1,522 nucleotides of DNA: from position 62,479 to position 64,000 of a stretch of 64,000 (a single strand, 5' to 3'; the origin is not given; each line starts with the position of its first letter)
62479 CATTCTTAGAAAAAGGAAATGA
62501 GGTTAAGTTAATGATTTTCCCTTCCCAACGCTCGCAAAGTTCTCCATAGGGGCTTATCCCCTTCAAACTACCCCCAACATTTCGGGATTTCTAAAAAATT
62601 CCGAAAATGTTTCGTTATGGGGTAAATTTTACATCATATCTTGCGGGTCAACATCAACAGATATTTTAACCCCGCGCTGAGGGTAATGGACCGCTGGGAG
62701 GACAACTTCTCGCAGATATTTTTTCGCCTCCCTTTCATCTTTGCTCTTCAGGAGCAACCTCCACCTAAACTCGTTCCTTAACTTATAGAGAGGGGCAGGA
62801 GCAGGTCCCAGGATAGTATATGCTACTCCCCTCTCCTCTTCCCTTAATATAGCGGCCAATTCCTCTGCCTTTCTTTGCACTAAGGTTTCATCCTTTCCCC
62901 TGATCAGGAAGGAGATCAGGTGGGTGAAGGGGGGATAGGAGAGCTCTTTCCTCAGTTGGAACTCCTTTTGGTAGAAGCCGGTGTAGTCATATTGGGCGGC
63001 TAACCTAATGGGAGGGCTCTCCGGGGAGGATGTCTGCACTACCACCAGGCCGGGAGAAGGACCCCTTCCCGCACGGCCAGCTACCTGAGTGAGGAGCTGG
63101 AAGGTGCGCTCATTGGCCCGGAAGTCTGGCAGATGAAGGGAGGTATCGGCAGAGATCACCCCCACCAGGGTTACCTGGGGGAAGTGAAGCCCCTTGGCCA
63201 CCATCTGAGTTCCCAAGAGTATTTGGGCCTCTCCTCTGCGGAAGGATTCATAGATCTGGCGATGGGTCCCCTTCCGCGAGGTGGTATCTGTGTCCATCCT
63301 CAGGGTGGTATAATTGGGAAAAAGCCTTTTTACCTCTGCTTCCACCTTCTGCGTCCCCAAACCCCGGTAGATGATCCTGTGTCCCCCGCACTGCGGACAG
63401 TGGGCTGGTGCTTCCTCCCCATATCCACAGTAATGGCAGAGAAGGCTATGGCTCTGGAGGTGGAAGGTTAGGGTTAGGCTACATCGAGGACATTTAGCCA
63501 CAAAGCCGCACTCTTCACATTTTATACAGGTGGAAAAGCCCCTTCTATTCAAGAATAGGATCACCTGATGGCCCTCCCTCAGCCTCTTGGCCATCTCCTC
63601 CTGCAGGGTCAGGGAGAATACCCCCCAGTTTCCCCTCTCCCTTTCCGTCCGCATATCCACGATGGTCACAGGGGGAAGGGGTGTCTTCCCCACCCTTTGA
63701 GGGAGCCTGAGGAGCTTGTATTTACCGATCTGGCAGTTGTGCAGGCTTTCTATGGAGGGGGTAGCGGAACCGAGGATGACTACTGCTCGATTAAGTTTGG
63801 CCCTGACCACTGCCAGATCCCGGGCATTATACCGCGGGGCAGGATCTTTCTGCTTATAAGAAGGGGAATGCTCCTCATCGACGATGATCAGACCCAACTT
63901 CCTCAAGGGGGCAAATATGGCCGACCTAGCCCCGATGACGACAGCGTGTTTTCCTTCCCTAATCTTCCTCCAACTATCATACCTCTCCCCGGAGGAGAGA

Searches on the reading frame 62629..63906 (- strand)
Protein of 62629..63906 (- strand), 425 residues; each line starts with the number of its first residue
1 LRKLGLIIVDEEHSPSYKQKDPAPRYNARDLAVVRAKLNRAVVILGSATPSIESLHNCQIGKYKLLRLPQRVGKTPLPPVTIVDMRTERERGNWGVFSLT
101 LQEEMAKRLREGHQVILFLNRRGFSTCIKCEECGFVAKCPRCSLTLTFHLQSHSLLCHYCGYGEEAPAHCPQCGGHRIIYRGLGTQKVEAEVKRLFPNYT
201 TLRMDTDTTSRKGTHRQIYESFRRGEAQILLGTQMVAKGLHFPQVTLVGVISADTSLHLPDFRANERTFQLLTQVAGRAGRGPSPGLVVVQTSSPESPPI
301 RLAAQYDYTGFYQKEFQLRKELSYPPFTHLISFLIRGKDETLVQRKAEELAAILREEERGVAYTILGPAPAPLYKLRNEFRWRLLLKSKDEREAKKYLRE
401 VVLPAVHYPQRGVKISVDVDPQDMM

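Call 84: search_protein_families(library=pfam, proteins=[window:62629-63906:-], max_evalue=0.00001)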
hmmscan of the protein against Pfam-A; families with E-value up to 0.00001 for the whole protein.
window:62629-63906:- (425 aa): 3 families
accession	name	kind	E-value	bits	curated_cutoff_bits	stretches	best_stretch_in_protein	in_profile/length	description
PF18074.6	PriA_C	-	1.7e-24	86.9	26.9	1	326-421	1-95/95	Primosomal protein N C-terminal domain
PF18319.7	Zn_ribbon_PriA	-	2.8e-09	37.2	26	1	139-162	1-24/27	PriA DNA helicase Cys-rich region (CRR) domain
PF00271.37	Helicase_C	-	4.1e-09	37.1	23.5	1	186-281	26-108/110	Helicase conserved C-terminal domain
